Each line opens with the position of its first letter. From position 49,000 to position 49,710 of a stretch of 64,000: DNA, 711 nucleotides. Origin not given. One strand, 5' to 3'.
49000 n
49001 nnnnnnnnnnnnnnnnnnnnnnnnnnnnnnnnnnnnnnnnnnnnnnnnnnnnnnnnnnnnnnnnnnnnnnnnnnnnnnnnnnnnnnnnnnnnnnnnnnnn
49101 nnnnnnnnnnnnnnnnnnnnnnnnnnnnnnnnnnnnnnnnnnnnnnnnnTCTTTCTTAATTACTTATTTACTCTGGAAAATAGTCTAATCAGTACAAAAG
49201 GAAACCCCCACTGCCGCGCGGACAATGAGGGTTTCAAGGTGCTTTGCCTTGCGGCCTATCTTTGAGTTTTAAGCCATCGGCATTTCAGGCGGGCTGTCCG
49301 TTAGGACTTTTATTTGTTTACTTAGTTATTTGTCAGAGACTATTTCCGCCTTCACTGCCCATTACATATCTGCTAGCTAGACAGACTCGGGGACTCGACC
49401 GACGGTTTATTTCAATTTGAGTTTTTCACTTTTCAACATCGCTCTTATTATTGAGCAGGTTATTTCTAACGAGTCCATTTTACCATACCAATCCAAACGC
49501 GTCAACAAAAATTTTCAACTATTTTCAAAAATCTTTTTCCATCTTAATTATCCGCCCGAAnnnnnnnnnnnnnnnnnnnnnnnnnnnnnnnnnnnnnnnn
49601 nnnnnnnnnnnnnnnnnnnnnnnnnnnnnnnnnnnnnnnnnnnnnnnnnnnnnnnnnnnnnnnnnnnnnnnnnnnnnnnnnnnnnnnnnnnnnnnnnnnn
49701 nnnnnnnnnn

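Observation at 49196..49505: Candidate new phage sRNA family, copy A (paralog of 59826-60090)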

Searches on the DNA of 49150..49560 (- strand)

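Call 6: search_dna_similar(query=window:49150-49560:-, collection=phages, mode=distant, max_rows=40, rows=spread)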
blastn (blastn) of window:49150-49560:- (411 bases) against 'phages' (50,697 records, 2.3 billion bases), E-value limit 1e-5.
No match.

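Call 11: search_rna_families(source=window, start=49150, end=49560, threshold=evalue, max_evalue=10)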
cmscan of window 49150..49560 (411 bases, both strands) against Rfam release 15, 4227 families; matches with E-value up to 10: 8.
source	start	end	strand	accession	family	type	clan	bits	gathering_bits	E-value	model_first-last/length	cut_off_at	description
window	49376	49490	+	RF02287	TtnuCD10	Gene; snRNA; snoRNA; CD-box;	-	17.1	85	5.6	1-117/117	no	Tetrahymena snoRNA TtnuCD10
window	49201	49235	-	RF00262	sar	Gene; antisense;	-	16.7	43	1.2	33-64/68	no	sar RNA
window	49277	49325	-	RF02440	SpF59_sRNA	Gene; sRNA;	-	16.3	37.2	1.7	1-54/54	no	Streptococcus sRNA SpF59 (ldcC RNA)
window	49486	49560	+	RF01504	Afu_254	Gene; sRNA;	-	14.3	60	8.1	1-73/158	3'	A. fumigatus sRNA Afu_254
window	49399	49484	+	RF01934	bxd_6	Gene; lncRNA;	-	13.5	50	5.2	1-93/93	no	Bithoraxoid conserved region 6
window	49183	49373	+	RF02156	NPPA-AS1_1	Gene; lncRNA;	-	13.2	45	3.8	33-176/176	no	NPPA antisense RNA 1 conserved region 1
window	49170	49192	-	RF02475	GlsR6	Gene; snRNA; snoRNA; CD-box;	-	11.3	75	4.4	37-59/59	no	Small nucleolar RNA GlsR6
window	49425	49560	+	RF02706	TeloSII_ncR30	Gene; sRNA;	-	9.5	86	8.5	1-149/226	3'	TeloSII non coding RNA 30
